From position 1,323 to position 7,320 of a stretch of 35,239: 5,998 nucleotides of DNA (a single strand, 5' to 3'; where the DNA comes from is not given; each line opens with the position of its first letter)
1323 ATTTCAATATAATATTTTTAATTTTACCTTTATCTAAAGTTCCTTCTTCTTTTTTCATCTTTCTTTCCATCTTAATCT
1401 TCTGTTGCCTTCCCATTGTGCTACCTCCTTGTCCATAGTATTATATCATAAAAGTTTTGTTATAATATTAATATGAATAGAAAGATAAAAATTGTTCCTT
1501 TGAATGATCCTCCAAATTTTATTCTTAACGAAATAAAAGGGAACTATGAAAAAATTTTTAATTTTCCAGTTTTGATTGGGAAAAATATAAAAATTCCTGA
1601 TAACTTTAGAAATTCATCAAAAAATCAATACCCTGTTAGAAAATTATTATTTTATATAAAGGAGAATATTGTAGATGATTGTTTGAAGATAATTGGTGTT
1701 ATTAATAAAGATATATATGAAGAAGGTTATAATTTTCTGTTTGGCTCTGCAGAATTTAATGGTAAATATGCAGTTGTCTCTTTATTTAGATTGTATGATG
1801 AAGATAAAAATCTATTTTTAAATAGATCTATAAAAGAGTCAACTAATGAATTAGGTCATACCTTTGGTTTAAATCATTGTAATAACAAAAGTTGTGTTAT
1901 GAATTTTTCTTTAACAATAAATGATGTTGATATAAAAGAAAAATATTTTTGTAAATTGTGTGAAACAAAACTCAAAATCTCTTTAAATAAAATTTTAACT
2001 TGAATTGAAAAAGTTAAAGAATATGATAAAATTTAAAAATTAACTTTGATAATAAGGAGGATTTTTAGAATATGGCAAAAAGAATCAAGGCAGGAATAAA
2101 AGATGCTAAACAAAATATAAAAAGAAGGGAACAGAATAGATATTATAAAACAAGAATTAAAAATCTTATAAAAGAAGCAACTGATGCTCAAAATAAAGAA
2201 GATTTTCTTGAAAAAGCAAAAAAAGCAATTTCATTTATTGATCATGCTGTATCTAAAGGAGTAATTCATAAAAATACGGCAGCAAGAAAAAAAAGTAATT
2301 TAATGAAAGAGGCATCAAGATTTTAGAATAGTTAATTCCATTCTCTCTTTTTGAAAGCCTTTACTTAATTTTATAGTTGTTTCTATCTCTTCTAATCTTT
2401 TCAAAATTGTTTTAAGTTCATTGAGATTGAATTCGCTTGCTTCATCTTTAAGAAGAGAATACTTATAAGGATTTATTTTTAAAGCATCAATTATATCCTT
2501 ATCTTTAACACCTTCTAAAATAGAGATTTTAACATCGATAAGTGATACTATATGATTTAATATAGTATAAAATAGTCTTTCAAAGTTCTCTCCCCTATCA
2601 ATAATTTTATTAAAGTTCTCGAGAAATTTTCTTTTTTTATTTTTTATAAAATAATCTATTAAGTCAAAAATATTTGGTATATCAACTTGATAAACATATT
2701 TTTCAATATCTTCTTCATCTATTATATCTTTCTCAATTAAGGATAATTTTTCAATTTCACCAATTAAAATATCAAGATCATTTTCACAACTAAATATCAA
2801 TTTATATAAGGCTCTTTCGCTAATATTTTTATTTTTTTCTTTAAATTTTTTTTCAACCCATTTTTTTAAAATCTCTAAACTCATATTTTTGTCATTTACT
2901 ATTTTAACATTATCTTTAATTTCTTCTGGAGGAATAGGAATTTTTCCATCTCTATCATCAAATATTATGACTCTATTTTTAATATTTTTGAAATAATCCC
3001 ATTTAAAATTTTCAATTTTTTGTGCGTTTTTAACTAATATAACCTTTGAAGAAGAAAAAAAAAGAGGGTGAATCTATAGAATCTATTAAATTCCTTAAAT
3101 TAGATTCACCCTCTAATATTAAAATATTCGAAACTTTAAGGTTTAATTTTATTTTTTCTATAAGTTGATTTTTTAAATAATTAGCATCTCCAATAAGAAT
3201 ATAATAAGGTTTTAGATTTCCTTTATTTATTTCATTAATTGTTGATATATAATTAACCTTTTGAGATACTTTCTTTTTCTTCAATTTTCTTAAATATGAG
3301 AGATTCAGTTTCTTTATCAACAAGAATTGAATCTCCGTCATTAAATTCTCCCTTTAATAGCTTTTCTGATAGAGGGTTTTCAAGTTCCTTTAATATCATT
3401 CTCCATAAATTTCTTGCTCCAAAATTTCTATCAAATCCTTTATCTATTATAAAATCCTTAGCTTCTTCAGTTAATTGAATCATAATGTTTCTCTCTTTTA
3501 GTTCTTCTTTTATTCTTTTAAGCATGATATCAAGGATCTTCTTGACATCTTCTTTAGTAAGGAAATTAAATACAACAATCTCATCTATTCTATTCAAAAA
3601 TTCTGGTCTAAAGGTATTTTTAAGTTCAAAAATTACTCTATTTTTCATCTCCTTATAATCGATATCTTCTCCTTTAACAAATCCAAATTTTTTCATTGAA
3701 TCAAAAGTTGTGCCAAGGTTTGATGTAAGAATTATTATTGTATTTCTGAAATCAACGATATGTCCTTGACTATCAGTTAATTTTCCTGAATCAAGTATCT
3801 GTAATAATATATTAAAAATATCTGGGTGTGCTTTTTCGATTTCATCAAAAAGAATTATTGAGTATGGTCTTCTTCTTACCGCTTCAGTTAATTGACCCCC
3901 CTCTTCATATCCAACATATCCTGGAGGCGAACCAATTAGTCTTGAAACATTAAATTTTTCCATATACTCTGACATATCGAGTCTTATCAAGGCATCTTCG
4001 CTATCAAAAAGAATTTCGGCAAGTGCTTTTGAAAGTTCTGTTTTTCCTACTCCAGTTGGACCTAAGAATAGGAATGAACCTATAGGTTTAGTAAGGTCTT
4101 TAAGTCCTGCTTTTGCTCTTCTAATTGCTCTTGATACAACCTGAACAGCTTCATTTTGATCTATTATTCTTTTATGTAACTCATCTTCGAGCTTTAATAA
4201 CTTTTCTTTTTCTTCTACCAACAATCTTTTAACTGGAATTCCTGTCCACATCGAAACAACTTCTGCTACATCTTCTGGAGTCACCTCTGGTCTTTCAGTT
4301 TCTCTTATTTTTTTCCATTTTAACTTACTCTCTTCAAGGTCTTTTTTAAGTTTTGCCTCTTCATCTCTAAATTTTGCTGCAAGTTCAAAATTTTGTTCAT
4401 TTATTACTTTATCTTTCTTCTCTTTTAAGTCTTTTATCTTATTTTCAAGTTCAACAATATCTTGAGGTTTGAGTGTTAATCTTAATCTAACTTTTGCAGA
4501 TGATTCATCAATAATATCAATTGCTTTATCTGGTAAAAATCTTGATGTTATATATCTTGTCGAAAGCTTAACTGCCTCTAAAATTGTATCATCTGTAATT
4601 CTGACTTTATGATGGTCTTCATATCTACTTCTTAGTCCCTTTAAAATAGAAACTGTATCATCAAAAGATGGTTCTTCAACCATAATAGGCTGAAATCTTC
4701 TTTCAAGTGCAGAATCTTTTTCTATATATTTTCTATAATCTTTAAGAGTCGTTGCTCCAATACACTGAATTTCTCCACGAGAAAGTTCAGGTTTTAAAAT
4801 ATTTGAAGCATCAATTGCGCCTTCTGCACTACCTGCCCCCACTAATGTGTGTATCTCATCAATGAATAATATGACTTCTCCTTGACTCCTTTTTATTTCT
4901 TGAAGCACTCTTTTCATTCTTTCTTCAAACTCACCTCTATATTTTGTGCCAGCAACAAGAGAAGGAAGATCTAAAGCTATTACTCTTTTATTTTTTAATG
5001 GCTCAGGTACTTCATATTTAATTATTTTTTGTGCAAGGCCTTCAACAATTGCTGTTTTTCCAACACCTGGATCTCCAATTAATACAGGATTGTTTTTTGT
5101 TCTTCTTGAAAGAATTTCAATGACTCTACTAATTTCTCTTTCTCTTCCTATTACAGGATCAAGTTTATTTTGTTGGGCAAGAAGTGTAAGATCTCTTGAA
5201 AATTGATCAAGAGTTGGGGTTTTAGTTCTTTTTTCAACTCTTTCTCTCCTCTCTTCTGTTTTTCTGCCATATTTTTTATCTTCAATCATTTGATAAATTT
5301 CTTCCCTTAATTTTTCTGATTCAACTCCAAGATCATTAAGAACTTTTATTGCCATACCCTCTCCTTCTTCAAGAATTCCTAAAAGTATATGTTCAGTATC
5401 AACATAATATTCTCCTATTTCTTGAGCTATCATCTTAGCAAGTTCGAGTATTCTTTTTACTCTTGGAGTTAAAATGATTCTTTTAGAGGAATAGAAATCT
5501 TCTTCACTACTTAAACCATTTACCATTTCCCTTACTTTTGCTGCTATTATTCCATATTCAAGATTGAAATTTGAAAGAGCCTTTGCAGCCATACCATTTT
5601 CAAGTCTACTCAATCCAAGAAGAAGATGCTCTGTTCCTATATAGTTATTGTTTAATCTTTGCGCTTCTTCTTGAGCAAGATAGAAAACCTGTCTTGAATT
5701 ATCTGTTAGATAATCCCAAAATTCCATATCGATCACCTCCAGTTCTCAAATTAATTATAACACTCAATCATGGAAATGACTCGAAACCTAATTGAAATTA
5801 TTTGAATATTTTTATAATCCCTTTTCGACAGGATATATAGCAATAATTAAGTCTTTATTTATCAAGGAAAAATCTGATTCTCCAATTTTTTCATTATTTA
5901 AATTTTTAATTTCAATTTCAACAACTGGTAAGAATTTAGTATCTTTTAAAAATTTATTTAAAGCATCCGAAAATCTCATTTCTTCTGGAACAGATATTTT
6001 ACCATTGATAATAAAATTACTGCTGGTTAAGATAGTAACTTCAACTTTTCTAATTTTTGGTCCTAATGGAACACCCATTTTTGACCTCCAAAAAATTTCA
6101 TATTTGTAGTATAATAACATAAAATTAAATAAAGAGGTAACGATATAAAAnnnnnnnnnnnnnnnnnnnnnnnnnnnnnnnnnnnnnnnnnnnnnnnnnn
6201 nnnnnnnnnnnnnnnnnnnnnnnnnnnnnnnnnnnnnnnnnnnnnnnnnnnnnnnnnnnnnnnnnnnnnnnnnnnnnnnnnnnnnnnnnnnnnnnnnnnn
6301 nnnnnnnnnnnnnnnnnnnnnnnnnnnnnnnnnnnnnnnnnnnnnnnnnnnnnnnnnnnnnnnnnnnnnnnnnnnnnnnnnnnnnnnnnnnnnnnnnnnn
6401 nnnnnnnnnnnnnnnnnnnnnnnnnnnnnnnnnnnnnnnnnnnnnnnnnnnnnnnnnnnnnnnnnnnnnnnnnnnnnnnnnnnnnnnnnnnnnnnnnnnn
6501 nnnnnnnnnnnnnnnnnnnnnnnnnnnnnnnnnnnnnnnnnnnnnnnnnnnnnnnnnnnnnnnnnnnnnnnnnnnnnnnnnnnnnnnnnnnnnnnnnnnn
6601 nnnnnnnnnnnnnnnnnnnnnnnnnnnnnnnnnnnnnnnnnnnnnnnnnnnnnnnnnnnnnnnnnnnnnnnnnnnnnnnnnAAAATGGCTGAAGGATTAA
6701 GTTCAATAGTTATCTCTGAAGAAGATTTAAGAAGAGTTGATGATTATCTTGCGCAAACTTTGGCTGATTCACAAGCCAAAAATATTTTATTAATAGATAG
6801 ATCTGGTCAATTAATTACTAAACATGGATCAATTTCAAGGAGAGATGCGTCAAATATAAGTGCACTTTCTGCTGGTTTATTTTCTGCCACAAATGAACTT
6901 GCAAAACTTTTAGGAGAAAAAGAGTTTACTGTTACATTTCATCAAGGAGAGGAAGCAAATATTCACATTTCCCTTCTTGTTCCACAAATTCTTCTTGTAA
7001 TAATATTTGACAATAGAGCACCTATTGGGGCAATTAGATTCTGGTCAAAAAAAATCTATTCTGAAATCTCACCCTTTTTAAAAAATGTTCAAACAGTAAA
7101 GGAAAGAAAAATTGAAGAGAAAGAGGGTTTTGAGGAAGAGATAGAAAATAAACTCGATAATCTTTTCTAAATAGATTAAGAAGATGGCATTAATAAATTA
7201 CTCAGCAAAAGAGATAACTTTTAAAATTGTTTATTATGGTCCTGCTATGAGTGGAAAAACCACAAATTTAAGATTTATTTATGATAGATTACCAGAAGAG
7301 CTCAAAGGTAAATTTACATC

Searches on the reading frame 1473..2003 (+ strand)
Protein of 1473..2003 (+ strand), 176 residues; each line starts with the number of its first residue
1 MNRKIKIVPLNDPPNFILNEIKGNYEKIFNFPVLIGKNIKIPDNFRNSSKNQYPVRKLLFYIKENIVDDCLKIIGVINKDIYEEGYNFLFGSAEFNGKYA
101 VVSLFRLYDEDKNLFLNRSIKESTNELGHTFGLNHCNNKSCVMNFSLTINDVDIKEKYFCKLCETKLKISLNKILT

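Call 53: search_protein_families(library=pfam, proteins=[window:1473-2003:+], max_evalue=0.00001)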
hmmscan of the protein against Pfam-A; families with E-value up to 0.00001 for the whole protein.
window:1473-2003:+ (176 aa): 1 family
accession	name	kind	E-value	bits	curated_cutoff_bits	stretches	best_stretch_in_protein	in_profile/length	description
PF07998.17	Peptidase_M54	-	1.1e-30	107.5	24.4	1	38-168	53-193/194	Peptidase family M54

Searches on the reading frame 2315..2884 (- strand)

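Call 53: search_protein_families(library=pfam, proteins=[window:2315-2884:-], max_evalue=0.00001)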
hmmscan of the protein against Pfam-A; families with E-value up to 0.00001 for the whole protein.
window:2315-2884:- (189 aa): 1 family
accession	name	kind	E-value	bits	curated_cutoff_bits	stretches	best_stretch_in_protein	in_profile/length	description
PF21694.2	DNA_pol3_delta_C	-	4.5e-18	65.8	27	1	71-188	3-120/121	DNA polymerase III delta subunit, C-terminal domain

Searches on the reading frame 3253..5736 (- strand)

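Call 53: search_protein_families(library=pfam, proteins=[window:3253-5736:-], max_evalue=0.00001)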
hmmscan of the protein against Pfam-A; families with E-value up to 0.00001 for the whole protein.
window:3253-5736:- (827 aa): 14 families
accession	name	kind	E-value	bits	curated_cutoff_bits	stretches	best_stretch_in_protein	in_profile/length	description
PF07724.20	AAA_2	-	4.1e-70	235.6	27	1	550-720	1-166/166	AAA domain (Cdc48 subfamily)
PF17871.7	AAA_lid_9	-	6.2e-34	116.5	22.8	1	358-458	2-102/104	AAA lid domain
PF10431.15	ClpB_D2-small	-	1.2e-25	89.8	21.9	1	726-806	1-81/81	C-terminal, D2-small domain, of ClpB protein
PF00004.35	AAA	-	3.8e-25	89.3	21.2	2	218-334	2-111/131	ATPase family associated with various cellular activities (AAA)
PF02861.25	Clp_N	-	4e-25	88.2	20.7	2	21-68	1-48/53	Clp amino terminal domain, pathogenicity island component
PF07728.20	AAA_5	-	1.1e-17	64.8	22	1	555-674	2-123/139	AAA domain (dynein-related subfamily)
PF13401.12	AAA_22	-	8.8e-13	49.1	27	1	212-305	3-102/130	AAA domain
PF13191.12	AAA_16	-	2.1e-10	41.8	32.6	0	195-238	2-48/167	AAA ATPase domain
PF13173.12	AAA_14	-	4.9e-08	33.5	27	0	218-300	6-76/129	AAA domain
PF00158.32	Sigma54_activat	-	8e-08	32.6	20.2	0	536-654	6-123/168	Sigma-54 interaction domain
PF02151.25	UVR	-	4.6e-07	29.8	21.5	1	431-465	1-35/36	UvrB/uvrC motif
PF05621.17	TniB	-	9.4e-07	28.9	22.4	0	213-354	34-185/189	Bacterial TniB protein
PF20720.3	nSTAND3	-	1.4e-06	28.5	27.2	0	204-241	9-44/155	Novel STAND NTPase 3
PF13238.12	AAA_18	-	9e-06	26.6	29.4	0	558-595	4-44/128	AAA domain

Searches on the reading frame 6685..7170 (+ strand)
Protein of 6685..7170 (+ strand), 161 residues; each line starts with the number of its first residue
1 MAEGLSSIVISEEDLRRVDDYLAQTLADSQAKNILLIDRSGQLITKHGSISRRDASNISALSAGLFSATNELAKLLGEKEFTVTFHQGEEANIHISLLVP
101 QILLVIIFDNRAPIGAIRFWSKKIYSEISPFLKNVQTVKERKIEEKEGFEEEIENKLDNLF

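Call 53: search_protein_families(library=pfam, proteins=[window:6685-7170:+], max_evalue=0.00001)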
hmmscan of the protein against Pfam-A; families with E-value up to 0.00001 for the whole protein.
window:6685-7170:+ (161 aa): 1 family
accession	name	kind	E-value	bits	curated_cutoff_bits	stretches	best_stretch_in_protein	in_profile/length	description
PF03259.23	Robl_LC7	-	6.1e-12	45.6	23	1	22-108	6-91/91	Roadblock/LC7 domain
